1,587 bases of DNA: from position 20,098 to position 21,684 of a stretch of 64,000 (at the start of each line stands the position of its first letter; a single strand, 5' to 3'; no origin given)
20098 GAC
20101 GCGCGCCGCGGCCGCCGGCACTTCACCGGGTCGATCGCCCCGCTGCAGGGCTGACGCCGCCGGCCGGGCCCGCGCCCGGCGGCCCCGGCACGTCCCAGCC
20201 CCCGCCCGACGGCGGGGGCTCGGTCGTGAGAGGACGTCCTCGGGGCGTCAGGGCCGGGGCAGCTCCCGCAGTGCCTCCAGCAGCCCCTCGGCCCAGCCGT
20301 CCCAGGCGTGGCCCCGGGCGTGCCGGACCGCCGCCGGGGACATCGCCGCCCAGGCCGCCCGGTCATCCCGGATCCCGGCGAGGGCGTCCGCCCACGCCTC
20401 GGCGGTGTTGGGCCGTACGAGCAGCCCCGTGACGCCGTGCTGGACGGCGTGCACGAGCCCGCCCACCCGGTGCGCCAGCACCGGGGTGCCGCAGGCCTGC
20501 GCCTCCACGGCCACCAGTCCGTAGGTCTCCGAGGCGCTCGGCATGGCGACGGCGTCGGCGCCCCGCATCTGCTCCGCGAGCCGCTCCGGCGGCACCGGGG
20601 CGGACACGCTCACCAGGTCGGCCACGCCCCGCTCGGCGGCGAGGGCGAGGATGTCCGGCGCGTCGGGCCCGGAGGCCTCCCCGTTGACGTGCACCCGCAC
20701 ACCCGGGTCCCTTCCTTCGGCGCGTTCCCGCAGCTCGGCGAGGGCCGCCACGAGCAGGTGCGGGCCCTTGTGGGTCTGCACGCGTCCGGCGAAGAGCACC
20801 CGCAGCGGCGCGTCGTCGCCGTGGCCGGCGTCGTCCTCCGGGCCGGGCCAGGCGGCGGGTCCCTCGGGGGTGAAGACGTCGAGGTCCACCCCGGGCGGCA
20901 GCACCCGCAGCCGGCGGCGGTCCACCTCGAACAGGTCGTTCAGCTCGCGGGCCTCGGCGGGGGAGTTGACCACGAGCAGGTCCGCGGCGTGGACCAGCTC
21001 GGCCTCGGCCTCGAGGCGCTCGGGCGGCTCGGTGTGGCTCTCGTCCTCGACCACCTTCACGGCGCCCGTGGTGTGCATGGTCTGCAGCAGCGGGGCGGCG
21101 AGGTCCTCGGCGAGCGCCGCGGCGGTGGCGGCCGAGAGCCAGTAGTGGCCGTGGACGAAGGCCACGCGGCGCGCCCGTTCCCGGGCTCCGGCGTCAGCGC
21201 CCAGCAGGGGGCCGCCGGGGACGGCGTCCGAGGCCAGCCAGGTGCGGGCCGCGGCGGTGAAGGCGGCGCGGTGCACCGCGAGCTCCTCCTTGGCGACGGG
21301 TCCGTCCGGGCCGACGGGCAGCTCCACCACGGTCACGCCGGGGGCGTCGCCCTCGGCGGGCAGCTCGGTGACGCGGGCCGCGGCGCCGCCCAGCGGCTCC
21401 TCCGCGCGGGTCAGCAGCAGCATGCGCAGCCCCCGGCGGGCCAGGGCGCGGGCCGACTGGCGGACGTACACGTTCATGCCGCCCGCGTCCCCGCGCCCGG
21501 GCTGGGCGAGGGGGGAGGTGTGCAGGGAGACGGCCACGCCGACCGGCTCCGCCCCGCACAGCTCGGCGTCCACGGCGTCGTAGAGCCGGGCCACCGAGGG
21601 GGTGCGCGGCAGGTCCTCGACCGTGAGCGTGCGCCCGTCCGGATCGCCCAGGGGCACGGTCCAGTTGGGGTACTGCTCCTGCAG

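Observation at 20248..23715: MalQ (GH77 amylomaltase) fused in-frame to an MshA-like GT4 glycosyltransferase, possibly through a lost stop codon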

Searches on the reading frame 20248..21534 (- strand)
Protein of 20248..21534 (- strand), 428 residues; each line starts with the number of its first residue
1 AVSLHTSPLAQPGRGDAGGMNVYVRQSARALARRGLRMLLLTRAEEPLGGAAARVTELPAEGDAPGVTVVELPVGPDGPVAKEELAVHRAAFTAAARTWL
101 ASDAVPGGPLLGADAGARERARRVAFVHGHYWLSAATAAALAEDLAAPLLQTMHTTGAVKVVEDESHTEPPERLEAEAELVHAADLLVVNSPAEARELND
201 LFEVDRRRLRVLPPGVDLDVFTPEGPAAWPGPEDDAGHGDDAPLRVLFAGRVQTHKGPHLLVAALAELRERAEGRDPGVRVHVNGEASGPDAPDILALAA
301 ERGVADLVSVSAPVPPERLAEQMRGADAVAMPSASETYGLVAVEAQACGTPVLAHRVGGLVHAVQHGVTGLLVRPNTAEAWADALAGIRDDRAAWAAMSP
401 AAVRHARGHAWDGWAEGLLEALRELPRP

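Call 4: search_protein_families(library=ncbifam, proteins=[window:20248-21534:-], max_evalue=0.001)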
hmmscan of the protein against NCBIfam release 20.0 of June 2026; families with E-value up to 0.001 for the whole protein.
window:20248-21534:- (428 aa): 24 families
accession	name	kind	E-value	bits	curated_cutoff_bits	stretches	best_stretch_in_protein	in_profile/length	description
TIGR03449.1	mycothiol_MshA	equivalog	6.8e-95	318.3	462.5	1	2-424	5-402/406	D-inositol-3-phosphate glycosyltransferase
NF041876.1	EPS_EpsE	equivalog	3.3e-24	85.9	400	1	120-404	110-374/389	exopolysaccharide biosynthesis GT4 family glycosyltransferase EpsE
TIGR03088.1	stp2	hypoth_equivalog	8.1e-24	84.4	409.05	1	198-398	151-345/374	TIGR03088 family PEP-CTERM/XrtA system glycosyltransferase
TIGR02149.1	glgA_Coryne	subfamily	2.6e-21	76.2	302.4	1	121-401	81-365/391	glycogen synthase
TIGR03999.1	thiol_BshA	equivalog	7.9e-19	67.8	273.7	1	122-407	83-354/375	N-acetyl-alpha-D-glucosaminyl L-malate synthase BshA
NF053787.1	GlcN_PG_synth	equivalog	2.4e-18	66.1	480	1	307-425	242-359/361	N-acetylglucosaminyl phosphatidylglycerol synthase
TIGR04047.1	MSMEG_0565_glyc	hypoth_equivalog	2e-17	63.4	259.85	1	171-421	126-370/373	MSMEG_0565 family glycosyltransferase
TIGR02472.1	sucr_P_syn_N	equivalog_domain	2.4e-17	62.9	576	2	318-419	335-435/439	sucrose-phosphate synthase, putative, glycosyltransferase domain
TIGR02468.1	sucrsPsyn_pln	equivalog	2e-13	49.1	1143.95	2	318-411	566-657/1051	sucrose-phosphate synthase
TIGR04063.1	stp3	hypoth_equivalog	4.5e-13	48.8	442.05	1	204-410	177-380/397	TIGR04063 family PEP-CTERM/XrtA system glycosyltransferase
NF038229.1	Glyco4_Geo_Pelo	equivalog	1.6e-12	47.2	400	1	130-376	63-288/338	GPMC system family 4 glycosyltransferase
TIGR02095.1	glgA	subfamily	2.1e-11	43.2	328.45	1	246-403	297-457/477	glycogen/starch synthase, ADP-glucose type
NF047684.1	TeichurnBiosyTuaC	equivalog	3.3e-11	42.7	550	1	124-392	109-355/391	teichuronic acid biosynthesis protein TuaC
NF012028.0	PRK15484.1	subfamily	2.9e-10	39.8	618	1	246-386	196-339/380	lipopolysaccharide N-acetylglucosaminyltransferase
NF011726.0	PRK15179.1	equivalog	5.4e-10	38.2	733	1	186-404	461-672/694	Vi polysaccharide biosynthesis protein TviE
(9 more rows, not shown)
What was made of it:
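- On MshA (TIGR03449, EC 2.4.1.250): 318 bits (call 4).
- The GT4 half scores 318 bits against the 462.5-bit equivalog cutoff of TIGR03449 (call 4).
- Tried and rejected: Rejected: 76 bits on glgA_Coryne against 318 on MshA (call 4).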

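Call 8: find_homologous_proteins(query=window:20248-21534:-, max_evalue=1e-10)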
Query window:20248-21534:- (428 aa): 2785 proteins with E <= 1e-10 among 8000 candidates; the best 120 are listed.
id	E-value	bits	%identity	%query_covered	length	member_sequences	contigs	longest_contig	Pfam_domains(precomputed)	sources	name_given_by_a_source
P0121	1.1e-136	474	82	64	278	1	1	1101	PF00534.27,PF13439.13,PF20706.4,PF13692.13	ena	-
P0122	4.7e-97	344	49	99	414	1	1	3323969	PF00534.27,PF13579.13,PF13524.13,PF13439.13,PF20706.4,PF13692.13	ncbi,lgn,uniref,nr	ncbi:glycosyltransferase [Citricoccus sp. SGAir0253]|uniref:glycosyltransferase n=1 Tax=Citricoccus 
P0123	2.7e-96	341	51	98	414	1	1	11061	PF00534.27,PF13579.13,PF13439.13,PF20706.4,PF13692.13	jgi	jgi:D-inositol-3-phosphate glycosyltransferase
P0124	1.6e-91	326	49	96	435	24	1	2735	PF00534.27,PF13579.13,PF08323.18,PF13524.13,PF13439.13,PF20706.4,PF13692.13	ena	-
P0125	3.7e-91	324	48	99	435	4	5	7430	PF00534.27,PF13579.13,PF08323.18,PF13524.13,PF13439.13,PF20706.4,PF13692.13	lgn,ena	-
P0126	2.9e-90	322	48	98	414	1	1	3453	PF00534.27,PF13579.13,PF13439.13,PF20706.4,PF13692.13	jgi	jgi:D-inositol-3-phosphate glycosyltransferase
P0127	4.4e-90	321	49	96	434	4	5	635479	PF00534.27,PF13579.13,PF13439.13,PF20706.4,PF13692.13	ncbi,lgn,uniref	ncbi:glycosyltransferase [Micrococcus terreus]|uniref:glycosyltransferase n=1 Tax=Micrococcus terreu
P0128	4.9e-90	321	47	99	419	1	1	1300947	PF00534.27,PF13579.13,PF13524.13,PF13439.13,PF20706.4,PF13692.13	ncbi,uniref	ncbi:glycosyltransferase [Citricoccus sp. GCM10030269]|uniref:glycosyltransferase n=1 Tax=Citricoccu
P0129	5.3e-90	321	47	99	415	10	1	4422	PF00534.27,PF13579.13,PF13439.13,PF20706.4,PF13692.13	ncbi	ncbi:MAG TPA: glycosyltransferase [Citricoccus sp.]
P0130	1.1e-89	320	47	99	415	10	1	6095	PF00534.27,PF13579.13,PF13439.13,PF20706.4,PF13692.13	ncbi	-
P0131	1.3e-89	319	47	99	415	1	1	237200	PF00534.27,PF13579.13,PF13439.13,PF20706.4,PF13692.13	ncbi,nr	ncbi:MAG: glycosyltransferase [Micrococcus sp.]|nr:glycosyltransferase [Micrococcus sp.]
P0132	1.1e-88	316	47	96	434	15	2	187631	PF00534.27,PF13579.13,PF13439.13,PF20706.4,PF13692.13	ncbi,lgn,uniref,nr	ncbi:glycosyltransferase [Micrococcus terreus]|uniref:D-inositol-3-phosphate glycosyltransferase n=1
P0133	4.4e-88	314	46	99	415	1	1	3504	PF00534.27,PF13579.13,PF13439.13,PF20706.4,PF13692.13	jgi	jgi:D-inositol-3-phosphate glycosyltransferase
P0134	6.9e-86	307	47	99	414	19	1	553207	PF00534.27,PF13579.13,PF13439.13,PF20706.4,PF13692.13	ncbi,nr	ncbi:glycosyltransferase [Cellulosimicrobium funkei]|nr:glycosyltransferase [Cellulosimicrobium funk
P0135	1.0e-85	307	48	99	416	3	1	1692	PF00534.27,PF13579.13,PF13439.13,PF20706.4,PF13692.13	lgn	-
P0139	7.8e-83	297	46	99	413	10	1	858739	PF00534.27,PF13579.13,PF13439.13,PF20706.4,PF13692.13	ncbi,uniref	ncbi:glycosyltransferase [Citricoccus nitrophenolicus]|uniref:D-inositol 3-phosphate glycosyltransfe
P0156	1.3e-77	280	45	98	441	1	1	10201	PF00534.27,PF13579.13,PF08323.18,PF13439.13,PF20706.4,PF13692.13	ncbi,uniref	ncbi:MAG: glycosyltransferase [Arthrobacter sp.]|uniref:glycosyltransferase n=1 Tax=Arthrobacter sp.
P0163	7.7e-76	274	42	97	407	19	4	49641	PF00534.27,PF13579.13,PF13524.13,PF13439.13,PF20706.4,PF13692.13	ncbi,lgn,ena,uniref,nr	ncbi:MAG TPA: glycosyltransferase [Enteractinococcus helveticum]|uniref:Glycosyltransferase n=1 Tax=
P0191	3.5e-70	255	43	97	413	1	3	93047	PF00534.27,PF13579.13,PF13524.13,PF13439.13,PF20706.4,PF13692.13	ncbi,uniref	ncbi:glycosyltransferase [Paeniglutamicibacter antarcticus]|uniref:D-inositol 3-phosphate glycosyltr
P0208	7.1e-69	251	42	98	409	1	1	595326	PF00534.27,PF13579.13,PF13439.13,PF20706.4,PF13692.13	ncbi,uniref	ncbi:D-inositol-3-phosphate glycosyltransferase [Arthrobacter sp. NPDC090010]|uniref:D-inositol-3-ph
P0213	1.5e-68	250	39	100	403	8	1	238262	PF00534.27,PF13579.13,PF13439.13,PF20706.4,PF13692.13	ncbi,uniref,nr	ncbi:glycosyltransferase [Neomicrococcus lactis]|uniref:glycosyltransferase n=1 Tax=Neomicrococcus l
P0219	3.1e-68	249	42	98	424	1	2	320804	PF00534.27,PF13579.13,PF13439.13,PF20706.4,PF13692.13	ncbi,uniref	ncbi:glycosyltransferase [Arthrobacter sp.]|uniref:glycosyltransferase n=1 Tax=Arthrobacter sp. TaxI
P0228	1.7e-67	247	42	98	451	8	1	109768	PF00534.27,PF13579.13,PF13524.13,PF13439.13,PF20706.4,PF13692.13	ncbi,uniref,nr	ncbi:D-inositol-3-phosphate glycosyltransferase [Nocardia farcinica]|uniref:D-inositol-3-phosphate g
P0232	2.8e-67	246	42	96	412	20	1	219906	PF00534.27,PF13579.13,PF13439.13,PF20706.4,PF13692.13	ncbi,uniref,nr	ncbi:D-inositol-3-phosphate glycosyltransferase [Arthrobacter mangrovi]|uniref:D-inositol-3-phosphat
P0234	4.7e-67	245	41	99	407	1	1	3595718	PF00534.27,PF13579.13,PF13524.13,PF13439.13,PF20706.4,PF13692.13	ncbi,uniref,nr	ncbi:glycosyltransferase [Psychromicrobium lacuslunae]|uniref:D-inositol 3-phosphate glycosyltransfe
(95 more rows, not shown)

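Call 10: search_solved_structures(query=window:20248-21534:-, max_evalue=1e-10, show_alignments=2)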
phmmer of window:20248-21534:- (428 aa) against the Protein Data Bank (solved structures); distinct sequences matched with E-value up to 1e-10: 6.
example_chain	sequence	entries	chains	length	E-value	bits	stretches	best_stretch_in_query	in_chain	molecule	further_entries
3c4q_A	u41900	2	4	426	2.3e-68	234.5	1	2-417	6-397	Predicted glycosyltransferases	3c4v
3c48_A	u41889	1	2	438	2.5e-68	234.3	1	2-417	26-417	Predicted glycosyltransferases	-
6kih_A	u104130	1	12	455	3.8e-34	121.7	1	125-397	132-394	Tll1590 protein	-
6tvp_A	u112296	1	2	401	1.5e-12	50.5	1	34-386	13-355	Alpha-maltose-1-phosphate synthase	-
7qsg_A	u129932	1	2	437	2.1e-11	46.8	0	184-383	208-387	D-inositol 3-phosphate glycosyltransferase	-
6ldq_D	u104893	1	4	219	6.3e-11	45.2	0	2-217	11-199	Tll1590 protein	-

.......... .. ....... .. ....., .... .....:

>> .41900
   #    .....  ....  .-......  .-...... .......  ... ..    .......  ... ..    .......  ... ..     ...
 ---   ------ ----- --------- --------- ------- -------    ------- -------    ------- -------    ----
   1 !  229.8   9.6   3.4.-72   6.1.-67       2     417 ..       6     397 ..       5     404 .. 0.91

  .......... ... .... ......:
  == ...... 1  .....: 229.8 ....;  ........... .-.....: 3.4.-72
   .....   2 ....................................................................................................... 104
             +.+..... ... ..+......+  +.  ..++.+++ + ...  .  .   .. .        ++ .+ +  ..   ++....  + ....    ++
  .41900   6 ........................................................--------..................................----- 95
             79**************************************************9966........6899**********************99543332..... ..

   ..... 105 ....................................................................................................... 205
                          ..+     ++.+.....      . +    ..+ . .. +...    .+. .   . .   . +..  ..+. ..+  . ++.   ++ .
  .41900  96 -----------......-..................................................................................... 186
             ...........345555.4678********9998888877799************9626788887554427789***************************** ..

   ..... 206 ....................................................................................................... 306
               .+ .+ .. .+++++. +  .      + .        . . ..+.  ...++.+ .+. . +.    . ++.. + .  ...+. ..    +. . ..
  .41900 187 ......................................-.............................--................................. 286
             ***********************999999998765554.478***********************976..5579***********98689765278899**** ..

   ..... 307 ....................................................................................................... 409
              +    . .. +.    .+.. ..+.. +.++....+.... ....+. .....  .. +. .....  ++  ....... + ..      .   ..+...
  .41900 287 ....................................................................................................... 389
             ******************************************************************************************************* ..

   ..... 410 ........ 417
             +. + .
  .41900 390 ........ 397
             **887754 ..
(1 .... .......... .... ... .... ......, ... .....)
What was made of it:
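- The best family and PDB hits are MshA (calls 4, 10).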

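Call 11: find_encoding_contigs(protein=P0208, flank=8000, max_places=1)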
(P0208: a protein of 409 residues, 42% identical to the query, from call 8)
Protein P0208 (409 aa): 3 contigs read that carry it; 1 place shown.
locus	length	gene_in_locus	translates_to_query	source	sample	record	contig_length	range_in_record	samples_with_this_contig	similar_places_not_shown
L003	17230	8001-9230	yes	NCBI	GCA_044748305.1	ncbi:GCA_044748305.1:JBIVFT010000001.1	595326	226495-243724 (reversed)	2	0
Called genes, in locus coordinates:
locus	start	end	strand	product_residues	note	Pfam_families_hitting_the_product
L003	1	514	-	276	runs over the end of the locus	PF08501:Shikimate_dh_N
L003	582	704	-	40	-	PF00444:Ribosomal_L36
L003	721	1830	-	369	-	PF07683:CobW_C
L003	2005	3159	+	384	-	PF04107:GCS2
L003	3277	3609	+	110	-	PF04993:TfoX_N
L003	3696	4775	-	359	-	PF00814:TsaD, PF22521:HypF_C_2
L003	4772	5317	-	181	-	PF13302:Acetyltransf_3 (weak), PF13673:Acetyltransf_10, PF00583:Acetyltransf_1, PF13508:Acetyltransf_7, PF08445:FR47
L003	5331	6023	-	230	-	PF00814:TsaD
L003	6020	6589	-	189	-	PF02367:TsaE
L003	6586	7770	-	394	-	PF01168:Ala_racemase_N, PF00842:Ala_racemase_C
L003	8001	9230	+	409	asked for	PF13439:Glyco_transf_4, PF13579:Glyco_trans_4_4, PF20706:GT4-conflict, PF00534:Glycos_transf_1, PF13692:Glyco_trans_1_4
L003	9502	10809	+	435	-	PF11299:DUF3100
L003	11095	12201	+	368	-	-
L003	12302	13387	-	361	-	PF01658:Inos-1-P_synth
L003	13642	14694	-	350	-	PF00248:Aldo_ket_red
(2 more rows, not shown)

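Call 12: find_encoding_contigs(protein=P0127, flank=8000, max_places=1)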
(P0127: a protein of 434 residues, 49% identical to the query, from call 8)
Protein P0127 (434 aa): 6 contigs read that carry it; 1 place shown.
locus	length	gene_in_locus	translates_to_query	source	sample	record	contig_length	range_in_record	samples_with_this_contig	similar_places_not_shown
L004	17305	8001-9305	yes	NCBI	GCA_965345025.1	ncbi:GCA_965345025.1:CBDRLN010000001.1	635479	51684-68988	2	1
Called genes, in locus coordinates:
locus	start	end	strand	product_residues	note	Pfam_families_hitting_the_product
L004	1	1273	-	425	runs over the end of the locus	PF00133:tRNA-synt_1 (faint), PF01406:tRNA-synt_1e, PF09334:tRNA-synt_1g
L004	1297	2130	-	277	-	PF02673:BacA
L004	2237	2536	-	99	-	-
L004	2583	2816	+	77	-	PF18963:DUF5703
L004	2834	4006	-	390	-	PF02771:Acyl-CoA_dh_N (weak), PF00441:Acyl-CoA_dh_1 (weak), PF08028:Acyl-CoA_dh_2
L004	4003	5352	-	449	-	PF04389:Peptidase_M28, PF01546:Peptidase_M20, PF07687:M20_dimer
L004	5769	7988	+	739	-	PF21226:MalQ_N, PF02446:Glyco_hydro_77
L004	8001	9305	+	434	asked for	PF20706:GT4-conflict, PF13439:Glyco_transf_4, PF13579:Glyco_trans_4_4, PF00534:Glycos_transf_1, PF13692:Glyco_trans_1_4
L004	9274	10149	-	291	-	PF01575:MaoC_dehydratas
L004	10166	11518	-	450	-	PF00106:adh_short, PF08659:KR, PF13561:adh_short_C2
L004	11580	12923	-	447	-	PF00108:Thiolase_N, PF00109:ketoacyl-synt (weak), PF02803:Thiolase_C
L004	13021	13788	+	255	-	PF00440:TetR_N, PF19344:TetR_C_32 (weak)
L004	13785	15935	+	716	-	PF02771:Acyl-CoA_dh_N (weak), PF02770:Acyl-CoA_dh_M (weak), PF00441:Acyl-CoA_dh_1, PF22924:ACOX_C_alpha1, PF01756:ACOX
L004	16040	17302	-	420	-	PF13439:Glyco_transf_4, PF13579:Glyco_trans_4_4, PF20706:GT4-conflict, PF00534:Glycos_transf_1, PF13692:Glyco_trans_1_4, PF13524:Glyco_trans_1_2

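Call 15: find_encoding_contigs(protein=P0219, flank=8000, max_places=1)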
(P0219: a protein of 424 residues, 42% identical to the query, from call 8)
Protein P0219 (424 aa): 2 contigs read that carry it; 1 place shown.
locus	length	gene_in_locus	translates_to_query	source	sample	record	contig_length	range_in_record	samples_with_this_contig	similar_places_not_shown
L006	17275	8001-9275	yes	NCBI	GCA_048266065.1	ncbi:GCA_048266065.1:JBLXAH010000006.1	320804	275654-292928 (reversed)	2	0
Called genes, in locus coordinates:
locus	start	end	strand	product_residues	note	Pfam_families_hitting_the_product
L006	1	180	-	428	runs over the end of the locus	PF01406:tRNA-synt_1e, PF09334:tRNA-synt_1g (faint)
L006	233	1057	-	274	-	PF02673:BacA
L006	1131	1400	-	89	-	-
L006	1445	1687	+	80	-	PF18963:DUF5703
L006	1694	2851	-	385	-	PF00441:Acyl-CoA_dh_1, PF08028:Acyl-CoA_dh_2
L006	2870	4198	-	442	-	PF04389:Peptidase_M28, PF01546:Peptidase_M20, PF07687:M20_dimer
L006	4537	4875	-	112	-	-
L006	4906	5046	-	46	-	-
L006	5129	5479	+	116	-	-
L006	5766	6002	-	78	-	-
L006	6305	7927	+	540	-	PF01551:Peptidase_M23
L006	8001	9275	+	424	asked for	PF13439:Glyco_transf_4, PF13579:Glyco_trans_4_4, PF20706:GT4-conflict, PF00534:Glycos_transf_1, PF13692:Glyco_trans_1_4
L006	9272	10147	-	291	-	PF01575:MaoC_dehydratas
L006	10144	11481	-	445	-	PF00106:adh_short, PF01370:Epimerase (weak), PF08659:KR, PF13561:adh_short_C2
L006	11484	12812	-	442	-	PF00108:Thiolase_N, PF02803:Thiolase_C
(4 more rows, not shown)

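Call 16: search_protein_families(library=ncbifam, proteins=[P0122, P0127, P0131, P0208, P0232, P0219, P0156, P0228, P0139, P0163], max_evalue=1e-40)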
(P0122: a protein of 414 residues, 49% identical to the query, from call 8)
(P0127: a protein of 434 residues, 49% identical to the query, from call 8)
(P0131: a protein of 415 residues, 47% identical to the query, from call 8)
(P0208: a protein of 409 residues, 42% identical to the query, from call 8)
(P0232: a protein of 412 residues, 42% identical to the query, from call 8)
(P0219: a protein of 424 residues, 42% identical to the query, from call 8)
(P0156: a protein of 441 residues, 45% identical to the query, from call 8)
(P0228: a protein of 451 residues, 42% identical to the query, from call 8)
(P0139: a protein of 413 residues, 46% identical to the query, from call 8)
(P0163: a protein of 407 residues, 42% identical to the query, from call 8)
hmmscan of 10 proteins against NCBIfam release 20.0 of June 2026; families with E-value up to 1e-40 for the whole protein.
P0122 (414 aa): 1 family
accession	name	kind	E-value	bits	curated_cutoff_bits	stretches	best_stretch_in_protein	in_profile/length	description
TIGR03449.1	mycothiol_MshA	equivalog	3.3e-110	368.8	462.5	1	11-412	2-401/406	D-inositol-3-phosphate glycosyltransferase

P0127 (434 aa): 1 family
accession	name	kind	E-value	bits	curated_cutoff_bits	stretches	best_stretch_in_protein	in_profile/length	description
TIGR03449.1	mycothiol_MshA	equivalog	7.5e-99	331.4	462.5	1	15-424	2-402/406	D-inositol-3-phosphate glycosyltransferase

P0131 (415 aa): 1 family
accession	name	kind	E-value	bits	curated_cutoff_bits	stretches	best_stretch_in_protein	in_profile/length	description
TIGR03449.1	mycothiol_MshA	equivalog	2.3e-114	382.5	462.5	1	12-414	2-402/406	D-inositol-3-phosphate glycosyltransferase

P0208 (409 aa): 1 family
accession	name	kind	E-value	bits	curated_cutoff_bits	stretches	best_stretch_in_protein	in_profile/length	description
TIGR03449.1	mycothiol_MshA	equivalog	3e-142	474.3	462.5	1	6-401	1-404/406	D-inositol-3-phosphate glycosyltransferase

P0232 (412 aa): 1 family
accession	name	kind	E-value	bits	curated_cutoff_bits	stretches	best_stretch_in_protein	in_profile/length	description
TIGR03449.1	mycothiol_MshA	equivalog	9.9e-147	489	462.5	1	6-406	1-404/406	D-inositol-3-phosphate glycosyltransferase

P0219 (424 aa): 1 family
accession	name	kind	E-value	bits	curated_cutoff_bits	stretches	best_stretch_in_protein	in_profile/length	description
TIGR03449.1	mycothiol_MshA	equivalog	9.9e-128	426.5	462.5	1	20-416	1-404/406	D-inositol-3-phosphate glycosyltransferase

P0156 (441 aa): 1 family
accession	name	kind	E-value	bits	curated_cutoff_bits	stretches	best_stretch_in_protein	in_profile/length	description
TIGR03449.1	mycothiol_MshA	equivalog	6.6e-129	430.3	462.5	1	31-429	1-405/406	D-inositol-3-phosphate glycosyltransferase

P0228 (451 aa): 1 family
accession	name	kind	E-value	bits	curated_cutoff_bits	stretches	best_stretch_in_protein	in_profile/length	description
TIGR03449.1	mycothiol_MshA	equivalog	1.7e-213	708.9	462.5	1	14-418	1-405/406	D-inositol-3-phosphate glycosyltransferase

P0139 (413 aa): 1 family
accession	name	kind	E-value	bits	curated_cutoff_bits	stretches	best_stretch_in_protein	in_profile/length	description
TIGR03449.1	mycothiol_MshA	equivalog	2.7e-111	372.3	462.5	1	10-412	2-402/406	D-inositol-3-phosphate glycosyltransferase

P0163 (407 aa): 1 family
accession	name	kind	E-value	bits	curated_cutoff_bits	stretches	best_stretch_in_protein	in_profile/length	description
TIGR03449.1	mycothiol_MshA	equivalog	2.5e-104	349.4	462.5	1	14-406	2-403/406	D-inositol-3-phosphate glycosyltransferase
